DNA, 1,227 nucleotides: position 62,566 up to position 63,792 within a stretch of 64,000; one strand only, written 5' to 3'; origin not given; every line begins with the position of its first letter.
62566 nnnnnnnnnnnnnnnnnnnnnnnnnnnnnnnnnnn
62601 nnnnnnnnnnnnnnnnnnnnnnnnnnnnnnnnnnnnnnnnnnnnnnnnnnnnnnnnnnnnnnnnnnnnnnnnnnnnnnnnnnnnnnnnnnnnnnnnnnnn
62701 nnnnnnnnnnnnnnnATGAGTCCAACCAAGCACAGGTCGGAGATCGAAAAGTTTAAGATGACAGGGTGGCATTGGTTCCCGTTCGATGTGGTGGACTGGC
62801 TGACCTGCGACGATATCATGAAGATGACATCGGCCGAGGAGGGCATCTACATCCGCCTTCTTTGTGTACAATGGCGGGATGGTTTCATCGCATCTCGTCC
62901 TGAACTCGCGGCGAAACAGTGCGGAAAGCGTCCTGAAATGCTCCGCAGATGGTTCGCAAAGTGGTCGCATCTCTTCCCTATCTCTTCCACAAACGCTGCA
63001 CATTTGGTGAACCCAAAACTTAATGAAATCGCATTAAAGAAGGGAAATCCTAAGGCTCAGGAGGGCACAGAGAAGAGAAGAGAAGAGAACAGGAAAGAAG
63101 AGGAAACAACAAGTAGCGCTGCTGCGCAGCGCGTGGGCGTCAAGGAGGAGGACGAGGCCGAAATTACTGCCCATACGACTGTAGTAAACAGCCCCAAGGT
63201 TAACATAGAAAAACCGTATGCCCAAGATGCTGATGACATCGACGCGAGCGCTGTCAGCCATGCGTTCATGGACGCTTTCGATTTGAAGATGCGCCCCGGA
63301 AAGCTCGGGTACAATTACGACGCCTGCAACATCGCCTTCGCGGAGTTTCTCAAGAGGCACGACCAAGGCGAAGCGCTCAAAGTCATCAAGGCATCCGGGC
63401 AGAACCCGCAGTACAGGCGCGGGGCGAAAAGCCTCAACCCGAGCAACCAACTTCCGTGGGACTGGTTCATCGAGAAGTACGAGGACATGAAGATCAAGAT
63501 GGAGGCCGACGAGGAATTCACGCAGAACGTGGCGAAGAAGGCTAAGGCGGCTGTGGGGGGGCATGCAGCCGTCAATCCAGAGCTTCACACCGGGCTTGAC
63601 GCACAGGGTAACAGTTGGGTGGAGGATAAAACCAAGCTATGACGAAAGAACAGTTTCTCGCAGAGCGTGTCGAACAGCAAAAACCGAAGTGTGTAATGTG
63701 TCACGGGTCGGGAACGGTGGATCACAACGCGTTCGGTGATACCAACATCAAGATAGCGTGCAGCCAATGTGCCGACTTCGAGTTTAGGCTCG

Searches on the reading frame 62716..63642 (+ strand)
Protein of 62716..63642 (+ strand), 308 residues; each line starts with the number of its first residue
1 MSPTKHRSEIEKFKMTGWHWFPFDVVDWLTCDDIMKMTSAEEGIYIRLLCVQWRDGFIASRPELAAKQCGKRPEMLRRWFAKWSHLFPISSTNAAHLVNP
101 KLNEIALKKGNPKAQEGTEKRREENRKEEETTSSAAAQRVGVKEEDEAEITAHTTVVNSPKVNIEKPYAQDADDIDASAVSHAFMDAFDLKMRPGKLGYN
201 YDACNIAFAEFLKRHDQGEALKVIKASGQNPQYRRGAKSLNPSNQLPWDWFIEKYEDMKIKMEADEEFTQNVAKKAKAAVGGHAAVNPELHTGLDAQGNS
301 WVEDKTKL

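Call 26: search_protein_families(library=pfam, proteins=[window:62716-63642:+], max_evalue=0.001)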
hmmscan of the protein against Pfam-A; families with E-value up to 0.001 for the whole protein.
window:62716-63642:+ (308 aa): 1 family
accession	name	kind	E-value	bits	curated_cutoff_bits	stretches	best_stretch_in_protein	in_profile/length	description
PF07120.17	DUF1376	-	0.00015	22.5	30.1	1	19-75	1-56/86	Protein of unknown function (DUF1376)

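Call 51: find_encoding_contigs(protein=window:62716-63642:+, flank=10000, max_places=4)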
Protein window:62716-63642:+ (308 aa): 7 contigs read that carry it; 4 places shown.
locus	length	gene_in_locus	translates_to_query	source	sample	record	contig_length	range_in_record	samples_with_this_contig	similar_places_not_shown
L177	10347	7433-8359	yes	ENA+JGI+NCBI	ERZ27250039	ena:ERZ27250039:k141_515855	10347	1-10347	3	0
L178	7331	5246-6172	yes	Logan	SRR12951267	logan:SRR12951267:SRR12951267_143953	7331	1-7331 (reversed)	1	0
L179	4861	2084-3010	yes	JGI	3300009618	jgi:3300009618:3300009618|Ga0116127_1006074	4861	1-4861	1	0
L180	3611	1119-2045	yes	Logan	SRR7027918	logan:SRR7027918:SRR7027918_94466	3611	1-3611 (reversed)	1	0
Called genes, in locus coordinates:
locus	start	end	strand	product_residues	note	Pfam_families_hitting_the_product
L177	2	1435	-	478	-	?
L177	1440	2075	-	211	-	-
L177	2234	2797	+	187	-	-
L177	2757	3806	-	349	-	-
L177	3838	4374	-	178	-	-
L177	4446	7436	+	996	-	-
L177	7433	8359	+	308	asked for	-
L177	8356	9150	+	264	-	-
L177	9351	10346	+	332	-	?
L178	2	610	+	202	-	?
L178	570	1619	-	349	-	-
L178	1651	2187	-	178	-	-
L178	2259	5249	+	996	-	-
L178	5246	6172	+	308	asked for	-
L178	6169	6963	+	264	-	-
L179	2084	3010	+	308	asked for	-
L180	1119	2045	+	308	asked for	-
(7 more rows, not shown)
